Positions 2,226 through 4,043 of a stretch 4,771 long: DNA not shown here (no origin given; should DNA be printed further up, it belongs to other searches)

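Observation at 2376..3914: Tailspike gene starts directly against a terminator hairpin; unidentified N-terminal anchor domain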

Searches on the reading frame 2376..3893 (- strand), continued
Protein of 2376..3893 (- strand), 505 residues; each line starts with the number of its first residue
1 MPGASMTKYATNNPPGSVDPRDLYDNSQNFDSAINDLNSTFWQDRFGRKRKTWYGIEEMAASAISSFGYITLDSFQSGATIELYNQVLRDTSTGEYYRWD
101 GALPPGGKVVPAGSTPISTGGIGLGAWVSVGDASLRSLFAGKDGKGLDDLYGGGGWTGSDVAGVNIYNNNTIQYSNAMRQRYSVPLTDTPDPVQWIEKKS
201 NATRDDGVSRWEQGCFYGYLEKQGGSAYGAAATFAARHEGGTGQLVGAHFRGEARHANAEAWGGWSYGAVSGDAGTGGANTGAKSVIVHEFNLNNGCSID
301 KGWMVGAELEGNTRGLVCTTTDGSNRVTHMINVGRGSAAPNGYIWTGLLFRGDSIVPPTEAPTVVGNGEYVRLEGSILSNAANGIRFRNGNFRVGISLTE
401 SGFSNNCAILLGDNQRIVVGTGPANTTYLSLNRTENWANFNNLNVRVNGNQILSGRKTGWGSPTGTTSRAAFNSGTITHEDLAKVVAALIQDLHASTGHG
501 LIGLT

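Call 14: find_homologous_proteins(query=window:2376-3878:-)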
Query window:2376-3878:- (500 aa): 957 proteins with E <= 0.001 among 8000 candidates; the best 120 are listed.
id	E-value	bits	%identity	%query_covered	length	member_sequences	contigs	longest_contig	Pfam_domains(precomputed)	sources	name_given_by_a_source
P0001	0.0e+0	1049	92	100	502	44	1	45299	PF18668.7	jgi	-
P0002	0.0e+0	1013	88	100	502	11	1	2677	PF18668.7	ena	-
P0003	1.3e-208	712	83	74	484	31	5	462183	PF09008.16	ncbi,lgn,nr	ncbi:TPA: phage head-binding domain-containing protein [Escherichia coli]|nr:phage tail protein [Esc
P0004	4.7e-190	651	67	91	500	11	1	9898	PF18668.7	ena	-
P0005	2.7e-161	556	68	74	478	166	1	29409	PF09008.16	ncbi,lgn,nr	ncbi:phage head-binding domain-containing protein [Escherichia coli]|nr:phage head-binding domain-co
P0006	1.2e-149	518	55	100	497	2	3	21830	PF18668.7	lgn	-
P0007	1.8e-149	517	57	89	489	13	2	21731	PF18668.7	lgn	-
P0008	1.1e-138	481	52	100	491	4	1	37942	PF18668.7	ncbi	-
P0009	1.8e-116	408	45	100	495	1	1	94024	PF18668.7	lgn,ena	-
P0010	1.1e-96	343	41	100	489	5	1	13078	PF18668.7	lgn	-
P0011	1.6e-90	322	47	74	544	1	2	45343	-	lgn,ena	-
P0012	3.0e-86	308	48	75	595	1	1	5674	-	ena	-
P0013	6.9e-83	297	42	90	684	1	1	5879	PF18668.7,PF03906.21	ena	-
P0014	1.6e-81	293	49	71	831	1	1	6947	-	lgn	-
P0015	2.3e-81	292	48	73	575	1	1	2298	-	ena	-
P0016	7.2e-79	284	47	68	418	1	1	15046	-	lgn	-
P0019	2.5e-60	223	36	83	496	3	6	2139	PF18668.7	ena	-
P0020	4.9e-60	222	75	26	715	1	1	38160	PF18668.7,PF13884.12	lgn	-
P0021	1.2e-59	221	73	28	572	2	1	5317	PF18668.7,PF12708.13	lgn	-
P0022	1.8e-58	217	72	28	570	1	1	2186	PF18668.7,PF12708.13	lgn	-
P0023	4.3e-57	212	74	26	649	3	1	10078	PF18668.7,PF13229.13,PF22842.4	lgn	-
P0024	8.5e-57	211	71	26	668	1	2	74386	PF18668.7,PF13472.13,PF00657.29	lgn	-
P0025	8.5e-56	208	67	28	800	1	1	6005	PF18668.7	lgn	-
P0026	9.5e-56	208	70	26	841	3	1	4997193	PF18668.7,PF12218.15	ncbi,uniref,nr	ncbi:hypothetical protein [Citrobacter freundii]|uniref:tail fiber/spike domain-containing protein n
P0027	4.7e-55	205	65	28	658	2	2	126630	PF18668.7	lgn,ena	-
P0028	5.8e-55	205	65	28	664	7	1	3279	PF18668.7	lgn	-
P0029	8.5e-55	205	70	28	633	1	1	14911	PF18668.7,PF12708.13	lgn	-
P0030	1.1e-54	204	59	35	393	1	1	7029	PF18668.7,PF12708.13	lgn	-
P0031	1.4e-54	204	66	28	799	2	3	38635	PF18668.7,PF13884.12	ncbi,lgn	-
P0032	2.5e-54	203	67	28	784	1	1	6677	PF18668.7,PF13884.12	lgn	-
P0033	2.8e-54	203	59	35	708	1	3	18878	PF18668.7,PF12708.13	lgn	-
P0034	2.8e-54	203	59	35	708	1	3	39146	PF18668.7,PF12708.13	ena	-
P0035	2.8e-54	203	59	35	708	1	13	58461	PF18668.7,PF12708.13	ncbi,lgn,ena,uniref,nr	ncbi:TPA: glycosyl hydrolase family 28-related protein [Escherichia coli]|uniref:tail fiber/spike do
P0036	2.9e-54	203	59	35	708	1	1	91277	PF18668.7,PF12708.13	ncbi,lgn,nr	ncbi:TPA: hypothetical protein JK704_002084 [Escherichia coli]|nr:hypothetical protein [Escherichia 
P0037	2.9e-54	203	59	35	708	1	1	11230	PF18668.7,PF12708.13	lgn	-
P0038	3.0e-54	203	59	35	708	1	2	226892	PF18668.7,PF12708.13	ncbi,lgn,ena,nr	ncbi:TPA: hypothetical protein J0A08_001831 [Escherichia coli]|nr:hypothetical protein [Escherichia 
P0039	3.1e-54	203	62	31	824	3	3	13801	PF18668.7,PF09992.15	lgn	-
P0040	4.9e-54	202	69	26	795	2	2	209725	PF18668.7,PF12218.15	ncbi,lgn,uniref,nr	ncbi:TPA: tail fiber domain-containing protein [Citrobacter freundii]|uniref:tail fiber/spike domain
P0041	5.8e-54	202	68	28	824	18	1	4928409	PF18668.7,PF13884.12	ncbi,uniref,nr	ncbi:tail fiber domain-containing protein [Enterobacter roggenkampii]|uniref:tail fiber/spike domain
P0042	5.8e-54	202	68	28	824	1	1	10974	PF18668.7,PF13884.12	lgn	-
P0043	6.1e-54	202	68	27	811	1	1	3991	PF18668.7,PF12218.15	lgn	-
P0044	1.1e-53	201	67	29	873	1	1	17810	PF18668.7,PF13884.12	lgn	-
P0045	6.8e-53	198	69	26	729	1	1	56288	PF18668.7,PF13884.12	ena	-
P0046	7.0e-53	198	67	28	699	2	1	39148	PF18668.7,PF25692.2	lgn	-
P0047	7.2e-53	198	63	30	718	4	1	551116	PF18668.7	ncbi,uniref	ncbi:tail fiber/spike domain-containing protein [Enterobacter soli]|uniref:tail fiber/spike domain-c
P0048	7.5e-53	198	67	28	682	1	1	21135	PF18668.7,PF13229.13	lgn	-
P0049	1.2e-52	197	70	26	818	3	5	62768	PF18668.7,PF13884.12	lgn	-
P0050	1.3e-52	197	70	27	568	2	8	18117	PF18668.7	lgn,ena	-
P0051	2.8e-52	196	66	29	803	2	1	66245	PF18668.7,PF13884.12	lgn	-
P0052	3.0e-52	196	67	29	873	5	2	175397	PF18668.7,PF13884.12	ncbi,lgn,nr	ncbi:TPA: tail fiber domain-containing protein [Citrobacter freundii]|nr:tail fiber domain-containin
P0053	4.8e-52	196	70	27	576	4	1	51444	PF18668.7,PF12708.13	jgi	-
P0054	3.8e-51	193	65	28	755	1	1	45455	PF18668.7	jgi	-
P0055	4.1e-51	192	67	28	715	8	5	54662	PF18668.7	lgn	-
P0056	4.2e-51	192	65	28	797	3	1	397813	PF18668.7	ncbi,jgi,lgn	-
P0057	6.4e-51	192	67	28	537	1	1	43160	PF18668.7,PF12708.13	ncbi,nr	ncbi:hypothetical protein D7Z07_08480, partial [Escherichia coli]|nr:hypothetical protein [Escherich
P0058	1.0e-50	191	67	28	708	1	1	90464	PF18668.7,PF12708.13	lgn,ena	-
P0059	1.0e-50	191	67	28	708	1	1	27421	PF18668.7,PF12708.13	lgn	-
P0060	1.0e-50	191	67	28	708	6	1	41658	PF18668.7,PF12708.13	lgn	-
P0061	1.0e-50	191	67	28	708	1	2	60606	PF18668.7,PF12708.13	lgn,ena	-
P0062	1.0e-50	191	67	28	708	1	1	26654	PF18668.7,PF12708.13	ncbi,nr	ncbi:TPA: hypothetical protein NF036_003807 [Escherichia coli]|nr:hypothetical protein [Escherichia 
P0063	1.0e-50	191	67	28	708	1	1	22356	PF18668.7,PF12708.13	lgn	-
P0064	1.0e-50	191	67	28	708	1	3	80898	PF18668.7,PF12708.13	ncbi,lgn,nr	ncbi:hypothetical protein Q4993_004122 [Escherichia coli]|nr:hypothetical protein [Escherichia coli]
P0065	1.0e-50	191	67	28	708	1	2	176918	PF18668.7,PF12708.13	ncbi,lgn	ncbi:glycosyl hydrolase family 28-related protein [Escherichia coli]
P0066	1.0e-50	191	67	28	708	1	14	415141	PF18668.7,PF12708.13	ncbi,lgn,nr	ncbi:glycosyl hydrolase family 28-related protein [Citrobacter braakii]|nr:hypothetical protein [Esc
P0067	1.1e-50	191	67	28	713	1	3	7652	PF18668.7,PF12708.13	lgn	-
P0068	1.4e-50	191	65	28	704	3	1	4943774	PF18668.7,PF13884.12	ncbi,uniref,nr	ncbi:tail fiber domain-containing protein [Leclercia sp. 29361]|uniref:tail fiber/spike domain-conta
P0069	3.3e-50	189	54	37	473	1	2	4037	PF18668.7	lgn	-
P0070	6.7e-50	188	66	28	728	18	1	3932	PF18668.7,PF12708.13,PF27114.1,PF13884.12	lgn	-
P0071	9.6e-50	188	63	28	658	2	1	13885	PF18668.7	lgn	-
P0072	1.2e-47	181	66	26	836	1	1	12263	PF18668.7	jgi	jgi:hypothetical protein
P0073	4.8e-47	179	55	35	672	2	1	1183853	PF18668.7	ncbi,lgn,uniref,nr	ncbi:T7 tail fiber protein [Enterobacter ludwigii]|uniref:tail fiber/spike domain-containing protein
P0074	7.1e-47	178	66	26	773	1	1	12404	PF18668.7,PF12218.15,PF13884.12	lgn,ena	-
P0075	1.2e-46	178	55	35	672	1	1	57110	PF18668.7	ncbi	-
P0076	1.2e-46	178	55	35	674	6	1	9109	PF18668.7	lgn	-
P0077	2.0e-46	177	63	28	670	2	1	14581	PF18668.7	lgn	-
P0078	2.7e-46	177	63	28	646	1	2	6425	PF18668.7,PF03629.25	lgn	-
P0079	3.5e-46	176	59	32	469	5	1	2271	PF18668.7,PF27114.1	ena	-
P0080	1.4e-45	174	56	32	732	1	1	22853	PF18668.7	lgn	-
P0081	4.1e-45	173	49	41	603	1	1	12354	PF18668.7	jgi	jgi:hypothetical protein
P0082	7.7e-45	172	61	28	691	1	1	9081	PF18668.7,PF27114.1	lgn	-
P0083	8.9e-45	172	57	32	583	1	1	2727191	PF18668.7,PF13884.12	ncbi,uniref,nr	ncbi:tail fiber domain-containing protein [Enterobacter pseudoroggenkampii]|uniref:Tail fiber domain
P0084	9.6e-45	171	56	31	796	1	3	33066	PF18668.7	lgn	-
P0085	1.0e-44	171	61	28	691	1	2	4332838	PF18668.7,PF27114.1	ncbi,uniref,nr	ncbi:hypothetical protein [Pantoea phytobeneficialis]|uniref:Tail spike TSP1/Gp66 N-terminal domain-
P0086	1.7e-44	171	57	29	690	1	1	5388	PF18668.7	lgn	-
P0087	3.4e-44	170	64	26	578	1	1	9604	PF18668.7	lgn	-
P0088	4.2e-44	169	63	26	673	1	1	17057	PF18668.7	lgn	-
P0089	5.4e-44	169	59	28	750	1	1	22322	PF18668.7,PF13472.13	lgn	-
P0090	7.9e-44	168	65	26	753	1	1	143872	PF18668.7,PF13472.13,PF00657.29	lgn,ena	-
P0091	8.8e-44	168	63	26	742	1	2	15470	PF18668.7,PF13229.13,PF12708.13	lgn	-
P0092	3.3e-43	166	59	28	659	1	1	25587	PF18668.7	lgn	-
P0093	4.6e-43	166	61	28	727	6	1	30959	PF18668.7,PF13229.13,PF05048.20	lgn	-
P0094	4.7e-43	166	63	27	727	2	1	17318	PF18668.7,PF13472.13,PF00657.29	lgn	-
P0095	1.6e-42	164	44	50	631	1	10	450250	PF18668.7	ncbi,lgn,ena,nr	ncbi:phage tail protein [Salmonella enterica]|nr:phage tail protein [Salmonella enterica] EEN8238242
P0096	1.6e-42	164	44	50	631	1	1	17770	PF18668.7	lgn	-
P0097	2.6e-41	160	59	28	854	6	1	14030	PF18668.7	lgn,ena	-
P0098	2.8e-41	160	58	27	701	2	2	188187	PF18668.7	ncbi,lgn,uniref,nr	ncbi:hypothetical protein DM877_11285 [Enterobacter cloacae]|uniref:Tail spike TSP1/Gp66 N-terminal 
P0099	5.2e-41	159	60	28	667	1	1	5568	PF18668.7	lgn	-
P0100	1.4e-40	158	60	26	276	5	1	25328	PF18668.7,PF09251.17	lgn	-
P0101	1.5e-40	158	62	24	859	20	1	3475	PF18668.7,PF13884.12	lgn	-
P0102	2.8e-40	157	59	28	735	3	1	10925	PF18668.7,PF27114.1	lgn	-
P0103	3.9e-40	156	58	28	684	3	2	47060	PF18668.7,PF13229.13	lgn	-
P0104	5.3e-40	156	58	27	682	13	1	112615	PF18668.7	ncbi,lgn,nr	ncbi:TPA: hypothetical protein QCI11_003009 [Enterobacter ludwigii]|nr:hypothetical protein [Enterob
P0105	5.4e-40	156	60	26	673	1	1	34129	PF18668.7,PF09251.17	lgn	-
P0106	5.4e-40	156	60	26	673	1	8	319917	PF18668.7,PF09251.17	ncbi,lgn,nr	ncbi:phage tail protein [Salmonella enterica]|nr:phage tail protein [Salmonella enterica] EHL5453398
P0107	5.4e-40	156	60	26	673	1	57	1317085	PF18668.7,PF09251.17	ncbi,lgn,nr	ncbi:TPA: phage tail protein [Salmonella enterica]|nr:tail spike protein [Salmonella enterica] EEO49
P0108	6.2e-40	156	58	28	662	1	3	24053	PF18668.7,PF13229.13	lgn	-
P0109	6.5e-40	155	60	26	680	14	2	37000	PF18668.7,PF09251.17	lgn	-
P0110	9.8e-40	155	60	26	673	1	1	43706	PF18668.7,PF09251.17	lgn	-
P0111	1.1e-39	155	60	26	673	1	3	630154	PF18668.7,PF09251.17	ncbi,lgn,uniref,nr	ncbi:tail spike protein [Salmonella enterica]|uniref:tail spike protein n=1 Tax=Salmonella enterica 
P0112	1.2e-39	155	56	28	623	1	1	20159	PF18668.7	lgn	-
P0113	1.3e-39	155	57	28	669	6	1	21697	PF18668.7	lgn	-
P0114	1.8e-39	154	60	26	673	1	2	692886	PF18668.7,PF09251.17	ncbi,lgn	ncbi:tail spike protein [Salmonella enterica subsp. enterica serovar Typhimurium]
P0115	2.8e-39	153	58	27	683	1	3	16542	PF18668.7,PF13229.13,PF12708.13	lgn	-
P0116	2.9e-39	153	59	27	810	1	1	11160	PF18668.7,PF13472.13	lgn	-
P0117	5.4e-39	152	60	26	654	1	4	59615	PF18668.7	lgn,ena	-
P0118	5.7e-39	152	58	28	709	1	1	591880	PF18668.7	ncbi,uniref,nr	ncbi:hypothetical protein [Citrobacter sp. Cm046]|uniref:tail fiber/spike domain-containing protein 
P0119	8.3e-39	152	58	26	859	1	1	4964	PF18668.7,PF13884.12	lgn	-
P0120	1.2e-38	151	53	32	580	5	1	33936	PF18668.7,PF13884.12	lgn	-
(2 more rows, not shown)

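Call 34: predict_structure(alignment_id=A3)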
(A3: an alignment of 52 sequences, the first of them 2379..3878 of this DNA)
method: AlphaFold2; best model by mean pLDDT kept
length: 500 residues; sequences in the alignment: 52
mean_pLDDT: 63.4   pTM: 0.45
mean pLDDT of the five models: 63.4, 61.9, 59.8, 55.9, 54.2
residues with pLDDT >= 90: 25; 70-90: 136; 50-70: 240; < 50: 99
segments of 3 or more residues with pLDDT < 50: 1-3, 145-150, 185-187, 222-225, 237-239, 248-250, 252-257, 262-267, 272-274, 278-283, 287-309, 314-323, 330-332, 336-339, 457-459, 498-500
pLDDT, mean of each block of 10 residues (from residue 1): 51 57 55 65 70 66 78 89 87 86 91 85 74 55 47 53 54 55 53 57 57 55 50 50 52 48 47 50 49 43 47 44 53 47 63 75 72 68 72 81 85 87 90 87 74 51 56 73 66 50
secondary structure, 60 per line:
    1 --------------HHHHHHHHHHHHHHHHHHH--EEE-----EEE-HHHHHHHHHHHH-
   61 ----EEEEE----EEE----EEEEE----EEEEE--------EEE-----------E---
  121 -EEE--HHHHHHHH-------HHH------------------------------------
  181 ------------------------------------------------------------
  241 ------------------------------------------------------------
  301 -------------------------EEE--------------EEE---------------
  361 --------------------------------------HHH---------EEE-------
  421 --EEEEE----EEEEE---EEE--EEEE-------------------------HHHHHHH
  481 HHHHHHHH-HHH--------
elements in order: H15-33 E36-38 E44-46 H48-59 E65-69 E74-76 E81-85 E90-94 E103-105 E122-124 H127-134 E326-328 E343-345 E411-413 E423-427 E432-436 E440-442 E445-448 H474-488
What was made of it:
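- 3699..3878 (-): Residues 1-60: helical tail-attachment segment, homologous to Sf11 gp13 residues 4-59. AF2 predicts helices 15-33 and 48-59 (call 34).
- On Sf11 gp13-type tail anchor: AF2 predicts helices at 15-33 and 48-59 (call 34).
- Tried and rejected: The full-length AF2 model was poor in the body (pLDDT 63, call 34).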

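Call 76: search_protein_families(library=pfam, proteins=[P0011, P0012, P0015, P0016], max_evalue=0.01)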
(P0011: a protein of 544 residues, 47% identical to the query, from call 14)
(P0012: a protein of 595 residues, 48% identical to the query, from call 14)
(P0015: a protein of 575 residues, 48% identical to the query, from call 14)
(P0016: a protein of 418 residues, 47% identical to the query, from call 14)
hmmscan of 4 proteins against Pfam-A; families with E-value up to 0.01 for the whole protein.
P0011 (544 aa): 0 families

P0012 (595 aa): 0 families

P0015 (575 aa): 0 families

P0016 (418 aa): 0 families

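Call 94: search_protein_families(library=ncbifam, proteins=[window:2379-3878:-], max_evalue=0.01)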
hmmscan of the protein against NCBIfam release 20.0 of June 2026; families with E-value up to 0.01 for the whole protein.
window:2379-3878:- (500 aa): 0 families
